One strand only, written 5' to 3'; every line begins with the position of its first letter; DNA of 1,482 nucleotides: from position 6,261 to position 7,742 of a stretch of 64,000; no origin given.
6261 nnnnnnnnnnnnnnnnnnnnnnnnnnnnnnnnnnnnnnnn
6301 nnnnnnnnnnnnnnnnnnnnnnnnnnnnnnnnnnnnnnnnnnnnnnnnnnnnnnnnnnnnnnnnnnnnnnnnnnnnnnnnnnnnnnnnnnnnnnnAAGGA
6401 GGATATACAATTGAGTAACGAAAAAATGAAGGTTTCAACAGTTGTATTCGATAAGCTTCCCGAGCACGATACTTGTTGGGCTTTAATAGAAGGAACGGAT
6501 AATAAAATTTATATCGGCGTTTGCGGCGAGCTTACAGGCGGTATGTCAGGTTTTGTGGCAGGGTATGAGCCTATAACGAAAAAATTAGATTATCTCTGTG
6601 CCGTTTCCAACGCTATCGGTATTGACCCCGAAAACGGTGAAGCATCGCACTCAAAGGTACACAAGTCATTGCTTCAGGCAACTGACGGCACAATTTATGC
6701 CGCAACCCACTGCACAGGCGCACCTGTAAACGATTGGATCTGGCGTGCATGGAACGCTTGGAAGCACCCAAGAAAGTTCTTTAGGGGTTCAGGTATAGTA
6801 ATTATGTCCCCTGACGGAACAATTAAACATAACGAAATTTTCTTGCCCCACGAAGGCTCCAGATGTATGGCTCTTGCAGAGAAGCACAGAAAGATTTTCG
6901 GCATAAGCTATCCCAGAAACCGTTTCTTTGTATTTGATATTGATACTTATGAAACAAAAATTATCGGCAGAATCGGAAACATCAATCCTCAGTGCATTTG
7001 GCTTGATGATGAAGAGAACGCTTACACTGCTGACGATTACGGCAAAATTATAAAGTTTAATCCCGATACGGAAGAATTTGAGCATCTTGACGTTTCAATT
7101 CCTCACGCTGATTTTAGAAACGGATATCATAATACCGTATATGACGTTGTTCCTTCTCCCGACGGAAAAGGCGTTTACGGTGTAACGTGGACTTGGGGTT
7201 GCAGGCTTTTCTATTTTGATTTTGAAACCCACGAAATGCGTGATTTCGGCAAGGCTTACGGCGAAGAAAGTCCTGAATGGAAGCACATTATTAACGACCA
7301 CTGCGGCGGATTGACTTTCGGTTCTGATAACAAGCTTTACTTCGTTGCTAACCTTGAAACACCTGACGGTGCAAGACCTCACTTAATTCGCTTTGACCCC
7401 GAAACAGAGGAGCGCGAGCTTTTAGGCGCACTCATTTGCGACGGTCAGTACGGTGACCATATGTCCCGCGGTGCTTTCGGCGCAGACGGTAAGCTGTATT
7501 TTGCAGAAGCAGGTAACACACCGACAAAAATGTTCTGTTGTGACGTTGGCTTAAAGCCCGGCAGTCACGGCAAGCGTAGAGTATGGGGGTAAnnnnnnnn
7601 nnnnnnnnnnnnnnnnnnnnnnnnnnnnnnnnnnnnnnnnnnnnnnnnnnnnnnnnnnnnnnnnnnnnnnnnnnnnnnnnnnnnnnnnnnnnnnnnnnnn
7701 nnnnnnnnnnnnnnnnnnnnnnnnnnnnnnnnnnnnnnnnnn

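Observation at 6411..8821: Two uncharacterised beta-propeller paralogues embedded in the myo-inositol catabolic operon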

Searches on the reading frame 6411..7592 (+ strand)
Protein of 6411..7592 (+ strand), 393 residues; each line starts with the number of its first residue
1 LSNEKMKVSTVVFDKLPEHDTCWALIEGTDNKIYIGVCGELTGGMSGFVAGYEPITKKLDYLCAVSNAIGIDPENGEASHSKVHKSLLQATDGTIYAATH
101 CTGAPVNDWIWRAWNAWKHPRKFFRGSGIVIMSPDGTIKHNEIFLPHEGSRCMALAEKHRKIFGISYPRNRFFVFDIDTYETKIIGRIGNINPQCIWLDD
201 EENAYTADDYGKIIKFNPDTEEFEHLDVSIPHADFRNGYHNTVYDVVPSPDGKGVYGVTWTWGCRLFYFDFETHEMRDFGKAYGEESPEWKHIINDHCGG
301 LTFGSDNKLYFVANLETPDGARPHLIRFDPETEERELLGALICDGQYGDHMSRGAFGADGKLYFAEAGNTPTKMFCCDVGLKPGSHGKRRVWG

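Call 5: search_protein_families(library=pfam, proteins=[window:6411-7592:+], max_evalue=0.01)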
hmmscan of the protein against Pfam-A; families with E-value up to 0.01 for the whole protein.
window:6411-7592:+ (393 aa): 0 families

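Call 6: search_protein_families(library=ncbifam, proteins=[window:6411-7592:+], max_evalue=0.01)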
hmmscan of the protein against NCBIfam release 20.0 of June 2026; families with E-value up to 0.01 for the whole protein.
window:6411-7592:+ (393 aa): 0 families

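Call 8: search_protein_families(library=pfam, proteins=[window:6411-7592:+], max_evalue=10)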
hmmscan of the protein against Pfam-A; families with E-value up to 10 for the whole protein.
window:6411-7592:+ (393 aa): 2 families
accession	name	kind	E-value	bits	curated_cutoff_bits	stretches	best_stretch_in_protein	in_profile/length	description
PF13128.11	DUF3954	-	0.081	13.2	23.7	1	26-42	4-20/49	Protein of unknown function (DUF3954)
PF21959.2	DUF6923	-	0.25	11.5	27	1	306-379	46-116/234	Repeat of unknown function (DUF6923)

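Call 9: search_solved_structures(query=window:6411-7592:+, max_evalue=10)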
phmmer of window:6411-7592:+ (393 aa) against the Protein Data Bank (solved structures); distinct sequences matched with E-value up to 10: 8.
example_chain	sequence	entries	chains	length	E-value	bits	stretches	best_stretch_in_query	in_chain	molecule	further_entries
8bai_A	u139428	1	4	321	0.0045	19.3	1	140-278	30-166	Surface layer protein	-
8baz_A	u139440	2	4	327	0.0047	19.2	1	140-278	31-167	Surface layer protein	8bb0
3dsm_A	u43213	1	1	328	0.0047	19.2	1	140-278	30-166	uncharacterized protein BACUNI_02894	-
8bmy_A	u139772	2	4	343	0.0051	19.1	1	140-278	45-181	Putative surface layer protein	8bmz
8bmx_D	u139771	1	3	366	0.006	18.8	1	140-278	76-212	YncE family protein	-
8bn0_A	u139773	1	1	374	0.0062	18.8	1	140-278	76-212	Putative surface layer protein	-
8puj_A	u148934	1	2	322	0.78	11.9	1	134-276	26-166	YncE family protein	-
8okv_B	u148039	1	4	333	0.84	11.8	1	134-276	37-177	Putative surface layer protein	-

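Call 11: find_homologous_proteins(query=window:6411-7592:+)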
Query window:6411-7592:+ (393 aa): 110 proteins with E <= 0.001 among 2387 candidates.
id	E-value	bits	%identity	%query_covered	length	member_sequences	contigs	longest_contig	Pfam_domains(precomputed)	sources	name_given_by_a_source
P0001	4.8e-283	957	100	100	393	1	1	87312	-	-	-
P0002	5.9e-239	811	82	100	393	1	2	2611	-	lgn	-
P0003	2.2e-227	773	78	100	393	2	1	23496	-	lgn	-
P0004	9.8e-223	758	76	100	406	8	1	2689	-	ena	-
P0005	1.9e-219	747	75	100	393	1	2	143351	-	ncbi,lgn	-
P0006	5.5e-206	703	71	100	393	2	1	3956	-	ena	-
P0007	5.8e-181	620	64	99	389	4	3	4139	-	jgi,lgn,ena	-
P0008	2.9e-178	611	63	99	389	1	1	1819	-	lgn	-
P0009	4.9e-175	601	63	99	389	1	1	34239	-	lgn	-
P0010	1.0e-174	600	63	99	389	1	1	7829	-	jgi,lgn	jgi:hypothetical protein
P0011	8.7e-174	597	62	99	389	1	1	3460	PF07494.18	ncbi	-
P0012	1.7e-172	592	62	99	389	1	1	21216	-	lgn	-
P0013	2.3e-169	582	60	99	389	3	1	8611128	-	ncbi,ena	-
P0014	8.2e-169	580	61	99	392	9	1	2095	-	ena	-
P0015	4.6e-168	578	60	99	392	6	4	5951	-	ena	-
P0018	8.2e-166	570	61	98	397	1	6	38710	-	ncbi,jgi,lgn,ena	jgi:hypothetical protein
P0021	4.4e-157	542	58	99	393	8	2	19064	-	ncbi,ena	-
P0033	2.8e-143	496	54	99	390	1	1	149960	-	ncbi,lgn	ncbi:MAG: hypothetical protein ABII89_01860 [Candidatus Omnitrophota bacterium]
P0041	3.1e-137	476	52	99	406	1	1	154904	-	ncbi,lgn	-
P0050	4.0e-117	410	56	77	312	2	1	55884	-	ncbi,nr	ncbi:MAG: hypothetical protein PHV34_14320 [Verrucomicrobiae bacterium]|nr:hypothetical protein [Ver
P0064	1.3e-90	323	40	94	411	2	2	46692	PF07494.18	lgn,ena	-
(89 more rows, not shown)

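Call 14: find_encoding_contigs(protein=P0005, flank=10000, max_places=2)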
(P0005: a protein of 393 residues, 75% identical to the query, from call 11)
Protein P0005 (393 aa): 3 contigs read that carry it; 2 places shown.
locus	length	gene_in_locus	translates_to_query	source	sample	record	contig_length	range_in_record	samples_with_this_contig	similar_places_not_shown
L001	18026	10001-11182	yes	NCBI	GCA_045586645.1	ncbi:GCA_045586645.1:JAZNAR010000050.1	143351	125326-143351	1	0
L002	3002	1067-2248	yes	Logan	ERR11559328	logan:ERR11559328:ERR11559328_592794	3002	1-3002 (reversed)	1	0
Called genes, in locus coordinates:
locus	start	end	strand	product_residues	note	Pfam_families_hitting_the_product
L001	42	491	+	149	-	-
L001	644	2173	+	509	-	PF03958:Secretin_N (faint), PF00263:Secretin (faint)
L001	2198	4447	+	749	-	PF00263:Secretin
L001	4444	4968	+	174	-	PF01047:MarR (weak), PF12802:MarR_2 (weak)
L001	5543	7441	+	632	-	PF07690:MFS_1 (faint)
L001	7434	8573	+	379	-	PF00392:GntR, PF00532:Peripla_BP_1, PF13407:Peripla_BP_4, PF13377:Peripla_BP_3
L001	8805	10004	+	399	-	PF07690:MFS_1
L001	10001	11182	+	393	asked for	-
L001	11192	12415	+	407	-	-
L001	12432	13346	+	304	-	PF01370:Epimerase (weak), PF16363:GDP_Man_Dehyd (faint), PF01370:Epimerase (weak)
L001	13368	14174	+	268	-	PF07963:N_methyl, PF07596:SBP_bac_10 (weak)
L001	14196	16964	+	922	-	-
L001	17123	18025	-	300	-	?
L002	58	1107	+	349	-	PF07690:MFS_1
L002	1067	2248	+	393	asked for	-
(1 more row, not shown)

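Call 15: find_encoding_contigs(protein=P0013, flank=10000, max_places=2)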
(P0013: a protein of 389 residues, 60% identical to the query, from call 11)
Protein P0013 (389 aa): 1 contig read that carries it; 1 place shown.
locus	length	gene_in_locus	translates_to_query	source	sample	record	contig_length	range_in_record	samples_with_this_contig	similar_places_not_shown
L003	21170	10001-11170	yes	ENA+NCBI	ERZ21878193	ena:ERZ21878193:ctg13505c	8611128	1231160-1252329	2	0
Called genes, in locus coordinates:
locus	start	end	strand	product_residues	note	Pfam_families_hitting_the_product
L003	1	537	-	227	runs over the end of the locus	PF13717:Zn_ribbon_4, PF13719:Zn_ribbon_5 (weak), PF13396:PLDc_N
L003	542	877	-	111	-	PF13717:Zn_ribbon_4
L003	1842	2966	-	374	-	-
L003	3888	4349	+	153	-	-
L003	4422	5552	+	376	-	PF00392:GntR, PF00532:Peripla_BP_1, PF13407:Peripla_BP_4, PF13377:Peripla_BP_3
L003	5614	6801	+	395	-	PF08240:ADH_N, PF16912:Glu_dehyd_C (weak), PF00107:ADH_zinc_N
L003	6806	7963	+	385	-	PF08240:ADH_N, PF16912:Glu_dehyd_C, PF00107:ADH_zinc_N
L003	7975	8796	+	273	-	PF01261:AP_endonuc_2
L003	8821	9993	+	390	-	PF02633:Creatininase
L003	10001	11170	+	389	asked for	-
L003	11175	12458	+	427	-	-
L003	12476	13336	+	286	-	-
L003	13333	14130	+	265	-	-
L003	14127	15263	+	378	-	-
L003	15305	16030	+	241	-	-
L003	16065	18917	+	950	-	PF08305:NPCBM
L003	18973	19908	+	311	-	PF01370:Epimerase, PF05368:NmrA, PF16363:GDP_Man_Dehyd (faint)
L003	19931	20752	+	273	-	-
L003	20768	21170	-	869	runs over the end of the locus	PF01055:Glyco_hydro_31_2nd, PF21365:Glyco_hydro_31_3rd, PF17137:DUF5110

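Call 16: find_encoding_contigs(protein=P0033, flank=10000, max_places=2)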
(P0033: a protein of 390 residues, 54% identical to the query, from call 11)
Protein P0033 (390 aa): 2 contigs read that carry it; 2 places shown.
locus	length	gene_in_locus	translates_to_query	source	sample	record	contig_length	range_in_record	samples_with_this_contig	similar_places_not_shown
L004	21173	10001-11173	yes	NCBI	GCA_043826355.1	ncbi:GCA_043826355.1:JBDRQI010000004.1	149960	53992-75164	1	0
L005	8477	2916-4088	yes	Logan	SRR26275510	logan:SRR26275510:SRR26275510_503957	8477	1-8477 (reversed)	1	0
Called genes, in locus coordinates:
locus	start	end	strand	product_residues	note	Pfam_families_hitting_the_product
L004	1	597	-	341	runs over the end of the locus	PF13518:HTH_28 (faint), PF13384:HTH_23 (faint), PF13565:HTH_32, PF00665:rve, PF13683:rve_3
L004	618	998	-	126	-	PF01527:HTH_Tnp_1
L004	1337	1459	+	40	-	PF01741:MscL (weak)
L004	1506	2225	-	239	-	PF09818:ABC_ATPase (faint), PF00005:ABC_tran, PF02463:SMC_N (faint), PF13304:AAA_21 (faint)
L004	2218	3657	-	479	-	PF00497:SBP_bac_3, PF10613:Lig_chan-Glu_bd, PF00528:BPD_transp_1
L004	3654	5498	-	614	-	PF02844:GARS_N, PF01071:GARS_A, PF02843:GARS_C (weak), PF00583:Acetyltransf_1, PF13673:Acetyltransf_10 (weak), PF13508:Acetyltransf_7, PF08445:FR47 (weak)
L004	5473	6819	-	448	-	PF04055:Radical_SAM, PF12544:LAM_C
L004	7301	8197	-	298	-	PF01145:Band_7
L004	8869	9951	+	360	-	PF00392:GntR, PF00532:Peripla_BP_1, PF13407:Peripla_BP_4, PF13377:Peripla_BP_3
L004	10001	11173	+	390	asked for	-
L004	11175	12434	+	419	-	-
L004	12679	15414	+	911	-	-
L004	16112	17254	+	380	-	PF01208:URO-D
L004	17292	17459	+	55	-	PF00929:RNase_T (weak)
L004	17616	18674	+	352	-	PF01208:URO-D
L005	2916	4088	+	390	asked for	-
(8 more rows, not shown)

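Call 21: find_encoding_contigs(protein=P0003, flank=10000, max_places=2)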
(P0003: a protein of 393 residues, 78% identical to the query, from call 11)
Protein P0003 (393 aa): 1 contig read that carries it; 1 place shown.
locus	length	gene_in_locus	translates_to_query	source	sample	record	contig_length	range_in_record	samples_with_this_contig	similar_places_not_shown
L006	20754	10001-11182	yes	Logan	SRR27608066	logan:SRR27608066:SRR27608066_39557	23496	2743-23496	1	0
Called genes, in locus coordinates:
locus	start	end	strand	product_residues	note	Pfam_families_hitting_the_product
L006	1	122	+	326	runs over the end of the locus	PF07949:YbbR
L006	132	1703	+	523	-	PF03486:HI0933_like (weak), PF21688:FAD-depend_C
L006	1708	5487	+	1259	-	PF08757:CotH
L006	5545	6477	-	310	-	PF01370:Epimerase, PF13460:NAD_binding_10 (weak)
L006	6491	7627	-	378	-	-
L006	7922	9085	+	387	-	PF08240:ADH_N, PF16912:Glu_dehyd_C, PF00107:ADH_zinc_N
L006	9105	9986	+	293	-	PF01261:AP_endonuc_2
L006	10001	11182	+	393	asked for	-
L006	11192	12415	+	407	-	-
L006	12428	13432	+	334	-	PF01408:GFO_IDH_MocA, PF02894:GFO_IDH_MocA_C, PF22725:GFO_IDH_MocA_C3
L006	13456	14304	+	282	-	PF01116:F_bP_aldolase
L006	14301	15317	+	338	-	PF00294:PfkB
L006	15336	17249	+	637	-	PF02776:TPP_enzyme_N, PF00205:TPP_enzyme_M, PF02775:TPP_enzyme_C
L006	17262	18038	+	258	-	PF04962:KduI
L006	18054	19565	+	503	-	PF00171:Aldedh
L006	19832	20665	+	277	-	PF02311:AraC_binding (weak), PF00165:HTH_AraC (faint), PF12833:HTH_18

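Call 22: find_encoding_contigs(protein=P0018, flank=10000, max_places=3)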
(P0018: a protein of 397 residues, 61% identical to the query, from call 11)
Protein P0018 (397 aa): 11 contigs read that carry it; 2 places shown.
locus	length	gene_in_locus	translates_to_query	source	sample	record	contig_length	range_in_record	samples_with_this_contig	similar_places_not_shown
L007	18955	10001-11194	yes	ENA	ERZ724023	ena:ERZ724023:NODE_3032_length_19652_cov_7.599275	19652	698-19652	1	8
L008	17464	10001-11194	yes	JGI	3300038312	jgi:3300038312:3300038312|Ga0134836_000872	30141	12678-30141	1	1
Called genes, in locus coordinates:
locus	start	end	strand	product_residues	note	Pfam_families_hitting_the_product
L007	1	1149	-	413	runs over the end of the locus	PF06452:CBM9_1 (weak)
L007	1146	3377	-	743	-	-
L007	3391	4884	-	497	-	PF00149:Metallophos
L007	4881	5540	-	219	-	PF07596:SBP_bac_10 (weak)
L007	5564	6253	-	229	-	PF00702:Hydrolase, PF13419:HAD_2 (faint)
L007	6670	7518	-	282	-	PF04909:Amidohydro_2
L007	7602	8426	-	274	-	PF01261:AP_endonuc_2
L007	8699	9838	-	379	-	PF00392:GntR, PF13730:HTH_36 (weak), PF00532:Peripla_BP_1, PF13407:Peripla_BP_4, PF13377:Peripla_BP_3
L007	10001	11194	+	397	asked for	-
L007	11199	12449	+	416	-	-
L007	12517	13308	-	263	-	PF00702:Hydrolase, PF13344:Hydrolase_6, PF13419:HAD_2 (weak), PF13242:Hydrolase_like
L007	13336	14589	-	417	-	PF13685:Fe-ADH_2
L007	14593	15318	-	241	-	PF03009:GDPD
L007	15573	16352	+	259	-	PF08220:HTH_DeoR, PF00455:DeoRC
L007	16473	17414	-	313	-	-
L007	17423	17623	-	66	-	PF14319:Zn_Tnp_IS91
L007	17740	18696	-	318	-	PF13495:Phage_int_SAM_4, PF00589:Phage_integrase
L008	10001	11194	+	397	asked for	-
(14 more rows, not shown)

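Call 23: find_encoding_contigs(protein=P0041, flank=10000, max_places=2)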
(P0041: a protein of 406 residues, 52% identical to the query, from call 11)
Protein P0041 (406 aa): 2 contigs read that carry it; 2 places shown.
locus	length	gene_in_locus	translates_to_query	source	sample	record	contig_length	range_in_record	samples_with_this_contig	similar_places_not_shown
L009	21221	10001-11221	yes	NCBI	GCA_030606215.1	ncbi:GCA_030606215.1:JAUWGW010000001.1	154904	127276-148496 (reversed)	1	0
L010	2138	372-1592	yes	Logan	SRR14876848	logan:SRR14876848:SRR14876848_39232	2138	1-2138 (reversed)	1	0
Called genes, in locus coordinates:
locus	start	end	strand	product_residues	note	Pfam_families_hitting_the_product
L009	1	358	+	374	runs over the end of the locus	PF01208:URO-D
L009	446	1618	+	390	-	PF01321:Creatinase_N, PF00557:Peptidase_M24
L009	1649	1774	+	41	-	-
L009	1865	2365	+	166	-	-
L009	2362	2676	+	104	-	-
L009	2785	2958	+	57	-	-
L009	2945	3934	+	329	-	PF01546:Peptidase_M20, PF07687:M20_dimer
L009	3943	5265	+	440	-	PF01547:SBP_bac_1, PF13416:SBP_bac_8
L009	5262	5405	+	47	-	-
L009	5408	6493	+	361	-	PF01208:URO-D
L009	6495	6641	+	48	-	-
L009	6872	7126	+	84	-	PF01041:DegT_DnrJ_EryC1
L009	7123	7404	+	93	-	-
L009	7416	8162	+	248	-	PF04909:Amidohydro_2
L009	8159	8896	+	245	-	PF04909:Amidohydro_2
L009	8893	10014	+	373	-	PF01208:URO-D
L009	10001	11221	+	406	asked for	-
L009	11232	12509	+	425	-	-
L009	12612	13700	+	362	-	PF01658:Inos-1-P_synth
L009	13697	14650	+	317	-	PF00294:PfkB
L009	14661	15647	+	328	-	PF01408:GFO_IDH_MocA, PF02894:GFO_IDH_MocA_C (weak), PF22725:GFO_IDH_MocA_C3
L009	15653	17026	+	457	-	PF00202:Aminotran_3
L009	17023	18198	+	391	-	PF01208:URO-D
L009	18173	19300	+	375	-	PF01208:URO-D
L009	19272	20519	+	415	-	PF04389:Peptidase_M28, PF01546:Peptidase_M20, PF07687:M20_dimer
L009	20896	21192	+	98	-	PF12844:HTH_19 (faint), PF01381:HTH_3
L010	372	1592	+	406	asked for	-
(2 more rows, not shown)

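Call 24: find_related_loci(query=A1, collection=genome_contigs, flank=10000)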
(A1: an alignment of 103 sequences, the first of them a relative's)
Query A1 (393 aa) in genome_contigs; peptide patterns used: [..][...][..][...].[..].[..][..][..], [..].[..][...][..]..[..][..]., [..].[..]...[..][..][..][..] (x = any residue, [..] = any of these).
312 stretches matched a pattern; 291 encode a relative of the query (tblastn E <= 1e-3); the best 80 are kept; 80 distinct loci.
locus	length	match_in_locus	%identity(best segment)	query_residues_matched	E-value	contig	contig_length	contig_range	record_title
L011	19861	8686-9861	60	3-393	3e-173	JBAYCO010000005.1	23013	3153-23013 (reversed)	MAG: Victivallaceae bacterium isolate SO_2016_CLC_T2_3 scaffold01590_PH3_Jul20_2016, whole genome shotgun sequence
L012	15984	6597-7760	62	6-393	2e-172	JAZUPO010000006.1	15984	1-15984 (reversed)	MAG: Victivallaceae bacterium isolate T1900044865_TS20190331.MAGScoT_cleanbin_000022 SGB_3127_k141_1379937, whole genome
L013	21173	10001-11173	60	4-393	8e-167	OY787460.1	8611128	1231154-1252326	MAG: Victivallales bacterium isolate c43507a4-3b0a-454f-a213-a96987c4837a genome assembly, chromosome: 1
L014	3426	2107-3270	59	7-393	2e-171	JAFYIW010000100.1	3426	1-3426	MAG: Victivallales bacterium isolate RGIG7131 Water_buffalos_Abomasum-4__c256683, whole genome shotgun sequence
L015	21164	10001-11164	59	7-393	2e-162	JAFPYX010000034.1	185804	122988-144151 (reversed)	MAG: Victivallales bacterium isolate RGIG1601 Goat_Abomasum.Co__c1041404, whole genome shotgun sequence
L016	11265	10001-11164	59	7-393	2e-162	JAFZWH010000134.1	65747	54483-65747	MAG: Victivallales bacterium isolate RGIG8156 Water_buffalos_Rumen-3__c1462178, whole genome shotgun sequence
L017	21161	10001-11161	60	7-393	4e-162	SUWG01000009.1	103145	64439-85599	MAG: Lentisphaerae bacterium isolate SIG92 NODE_4822_length_103145_cov_3.674465, whole genome shotgun sequence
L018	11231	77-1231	60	9-393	5e-160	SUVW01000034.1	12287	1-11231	MAG: Lentisphaerae bacterium isolate SIG82 NODE_23279_length_12287_cov_2.860280, whole genome shotgun sequence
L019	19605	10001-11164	60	6-393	2e-159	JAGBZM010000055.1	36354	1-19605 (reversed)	MAG: Lentisphaeria bacterium isolate RGIG9588 Yak_Colon.Co__c2048340, whole genome shotgun sequence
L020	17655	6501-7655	59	9-393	5e-159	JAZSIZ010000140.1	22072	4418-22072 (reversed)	MAG: Victivallaceae bacterium isolate T1900044567_TS20190033.MAGScoT_cleanbin_000033 SGB_415_k141_1925635, whole genome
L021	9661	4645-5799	60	9-393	2e-158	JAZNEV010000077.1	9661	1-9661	MAG: Victivallaceae bacterium isolate T1900044717_TS20190183.MAGScoT_cleanbin_000035 SGB_1889_k141_1323588, whole genome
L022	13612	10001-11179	58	6-393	5e-155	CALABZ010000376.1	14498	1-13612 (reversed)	MAG TPA_asm: uncultured Lentisphaeria bacterium isolate SRR1561996_bin.66_CONCOCT_v1.1_MAG genome assembly, contig: ERZ7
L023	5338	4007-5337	57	6-393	9e-157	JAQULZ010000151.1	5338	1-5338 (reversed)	MAG: Victivallaceae bacterium isolate STD1_142 NODE_58381_length_5338_cov_4.716177_Sandtown_D1, whole genome shotgun seq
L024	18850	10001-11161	61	7-393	3e-163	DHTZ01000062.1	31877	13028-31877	MAG TPA_asm: Lentisphaeria bacterium UBA5247 UBA5247_contig_223, whole genome shotgun sequence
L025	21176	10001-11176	53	4-393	1e-142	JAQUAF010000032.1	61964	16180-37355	MAG: Verrucomicrobiia bacterium isolate STC_78 NODE_995_length_61964_cov_10.046752_Sandtown_C, whole genome shotgun sequ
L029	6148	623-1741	54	4-375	1e-138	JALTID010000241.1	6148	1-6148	MAG: bacterium isolate S016_metabat2_scaf2bin.175_VB S016_NODE_8351_length_6148_cov_1.320711, whole genome shotgun seque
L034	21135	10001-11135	56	2-375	2e-123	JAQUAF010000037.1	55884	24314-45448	MAG: Verrucomicrobiia bacterium isolate STC_78 NODE_1169_length_55884_cov_10.456750_Sandtown_C, whole genome shotgun seq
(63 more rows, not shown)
